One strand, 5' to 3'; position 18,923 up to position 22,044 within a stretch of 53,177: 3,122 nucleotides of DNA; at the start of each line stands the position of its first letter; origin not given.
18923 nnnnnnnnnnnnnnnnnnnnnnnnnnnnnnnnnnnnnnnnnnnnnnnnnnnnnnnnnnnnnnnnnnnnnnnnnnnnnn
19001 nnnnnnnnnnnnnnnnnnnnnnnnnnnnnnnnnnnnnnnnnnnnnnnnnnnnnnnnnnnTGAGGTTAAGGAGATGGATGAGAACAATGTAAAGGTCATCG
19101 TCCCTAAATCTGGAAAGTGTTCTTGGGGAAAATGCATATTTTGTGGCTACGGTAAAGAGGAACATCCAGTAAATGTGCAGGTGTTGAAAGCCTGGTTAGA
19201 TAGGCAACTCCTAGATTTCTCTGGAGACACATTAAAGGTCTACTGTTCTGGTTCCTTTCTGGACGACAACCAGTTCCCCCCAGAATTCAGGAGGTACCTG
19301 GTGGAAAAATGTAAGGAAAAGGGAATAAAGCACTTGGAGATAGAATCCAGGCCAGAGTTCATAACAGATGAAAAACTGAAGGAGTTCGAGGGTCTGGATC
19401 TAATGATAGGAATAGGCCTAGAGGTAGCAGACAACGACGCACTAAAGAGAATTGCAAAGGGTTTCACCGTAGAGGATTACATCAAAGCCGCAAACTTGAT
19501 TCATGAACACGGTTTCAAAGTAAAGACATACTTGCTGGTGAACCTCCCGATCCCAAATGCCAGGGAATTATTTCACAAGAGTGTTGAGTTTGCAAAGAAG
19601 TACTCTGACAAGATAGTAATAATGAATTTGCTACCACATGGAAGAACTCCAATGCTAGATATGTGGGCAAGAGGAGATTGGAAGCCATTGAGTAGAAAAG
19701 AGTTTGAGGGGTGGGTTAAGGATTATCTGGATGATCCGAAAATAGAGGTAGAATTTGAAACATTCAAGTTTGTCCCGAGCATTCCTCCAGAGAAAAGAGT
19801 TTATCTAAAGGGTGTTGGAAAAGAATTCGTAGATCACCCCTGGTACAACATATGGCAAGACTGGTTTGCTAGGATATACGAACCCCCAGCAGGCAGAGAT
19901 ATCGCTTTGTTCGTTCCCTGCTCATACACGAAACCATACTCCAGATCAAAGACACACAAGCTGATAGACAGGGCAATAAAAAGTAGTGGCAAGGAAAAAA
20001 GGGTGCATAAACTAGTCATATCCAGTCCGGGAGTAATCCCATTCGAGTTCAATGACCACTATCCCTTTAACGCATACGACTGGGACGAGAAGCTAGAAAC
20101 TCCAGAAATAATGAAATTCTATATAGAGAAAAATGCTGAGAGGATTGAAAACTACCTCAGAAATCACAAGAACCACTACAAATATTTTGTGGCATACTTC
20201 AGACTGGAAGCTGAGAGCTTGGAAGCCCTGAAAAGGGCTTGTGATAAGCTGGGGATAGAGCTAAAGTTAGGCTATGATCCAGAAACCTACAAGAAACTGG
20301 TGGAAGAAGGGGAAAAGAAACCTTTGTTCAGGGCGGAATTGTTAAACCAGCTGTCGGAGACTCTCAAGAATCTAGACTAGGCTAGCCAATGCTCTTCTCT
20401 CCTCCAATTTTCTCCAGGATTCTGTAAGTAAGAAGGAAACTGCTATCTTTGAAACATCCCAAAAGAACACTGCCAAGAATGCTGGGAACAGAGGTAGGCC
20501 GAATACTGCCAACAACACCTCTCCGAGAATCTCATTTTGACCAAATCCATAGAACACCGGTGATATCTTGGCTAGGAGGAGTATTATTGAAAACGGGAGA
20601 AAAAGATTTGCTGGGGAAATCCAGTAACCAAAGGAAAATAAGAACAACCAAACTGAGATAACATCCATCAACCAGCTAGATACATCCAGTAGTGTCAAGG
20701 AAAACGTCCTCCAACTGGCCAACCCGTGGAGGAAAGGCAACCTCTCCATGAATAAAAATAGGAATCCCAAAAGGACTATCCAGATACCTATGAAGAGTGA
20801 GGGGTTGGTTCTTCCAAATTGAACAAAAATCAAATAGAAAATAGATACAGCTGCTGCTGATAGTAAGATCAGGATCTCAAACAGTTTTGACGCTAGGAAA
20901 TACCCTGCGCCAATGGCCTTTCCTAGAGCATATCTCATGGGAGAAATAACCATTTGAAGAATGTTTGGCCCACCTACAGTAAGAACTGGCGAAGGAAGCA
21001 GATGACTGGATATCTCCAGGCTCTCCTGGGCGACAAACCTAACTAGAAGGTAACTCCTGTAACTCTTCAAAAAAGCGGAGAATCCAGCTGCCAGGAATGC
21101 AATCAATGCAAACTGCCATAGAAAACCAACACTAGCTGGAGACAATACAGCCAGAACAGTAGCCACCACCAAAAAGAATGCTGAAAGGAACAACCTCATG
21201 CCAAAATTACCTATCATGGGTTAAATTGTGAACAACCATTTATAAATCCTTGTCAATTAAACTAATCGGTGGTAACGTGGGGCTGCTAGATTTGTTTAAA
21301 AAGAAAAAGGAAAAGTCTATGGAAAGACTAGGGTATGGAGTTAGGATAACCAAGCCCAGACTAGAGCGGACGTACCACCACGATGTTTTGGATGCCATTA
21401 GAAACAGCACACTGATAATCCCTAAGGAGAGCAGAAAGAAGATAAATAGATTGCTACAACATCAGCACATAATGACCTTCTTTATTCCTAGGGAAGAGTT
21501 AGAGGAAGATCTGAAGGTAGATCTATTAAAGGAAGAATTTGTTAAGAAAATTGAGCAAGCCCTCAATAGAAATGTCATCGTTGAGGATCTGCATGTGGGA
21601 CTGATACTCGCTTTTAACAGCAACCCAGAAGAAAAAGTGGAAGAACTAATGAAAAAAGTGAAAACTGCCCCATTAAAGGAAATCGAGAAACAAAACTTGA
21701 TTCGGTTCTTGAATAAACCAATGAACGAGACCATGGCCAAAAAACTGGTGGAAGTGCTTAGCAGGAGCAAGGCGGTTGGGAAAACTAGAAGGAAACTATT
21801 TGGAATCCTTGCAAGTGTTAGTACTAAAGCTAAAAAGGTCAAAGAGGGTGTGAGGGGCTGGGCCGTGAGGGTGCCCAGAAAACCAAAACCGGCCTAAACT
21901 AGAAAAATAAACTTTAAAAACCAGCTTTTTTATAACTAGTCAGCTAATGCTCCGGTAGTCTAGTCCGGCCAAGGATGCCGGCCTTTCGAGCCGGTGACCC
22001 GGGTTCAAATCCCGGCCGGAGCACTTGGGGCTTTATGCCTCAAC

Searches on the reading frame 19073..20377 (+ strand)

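Call 63: search_protein_families(library=pfam, proteins=[window:19073-20377:+], max_evalue=0.001)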
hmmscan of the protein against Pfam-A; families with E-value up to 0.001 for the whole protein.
window:19073-20377:+ (435 aa): 2 families
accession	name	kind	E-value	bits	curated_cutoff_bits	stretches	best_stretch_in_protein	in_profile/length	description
PF17884.7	DUF5591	-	1.6e-18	67.4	26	1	261-401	4-132/150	Domain of unknown function (DUF5591)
PF04055.27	Radical_SAM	-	6.1e-15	56.2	29.5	1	14-164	5-157/166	Radical SAM superfamily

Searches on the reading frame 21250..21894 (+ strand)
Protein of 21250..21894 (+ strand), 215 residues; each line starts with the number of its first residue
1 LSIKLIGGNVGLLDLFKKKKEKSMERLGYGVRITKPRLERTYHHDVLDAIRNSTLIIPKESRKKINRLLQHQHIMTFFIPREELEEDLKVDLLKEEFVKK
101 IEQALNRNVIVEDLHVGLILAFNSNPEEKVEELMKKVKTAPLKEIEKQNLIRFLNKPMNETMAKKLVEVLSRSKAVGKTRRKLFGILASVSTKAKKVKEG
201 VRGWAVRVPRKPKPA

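Call 68: search_protein_families(library=pfam, proteins=[window:21250-21894:+], max_evalue=0.001)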
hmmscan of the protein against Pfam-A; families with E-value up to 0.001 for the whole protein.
window:21250-21894:+ (215 aa): 1 family
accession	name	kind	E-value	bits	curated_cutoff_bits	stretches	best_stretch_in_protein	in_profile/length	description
PF06685.17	DUF1186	-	7.9e-05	22.7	22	1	29-110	154-233/247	Protein of unknown function (DUF1186)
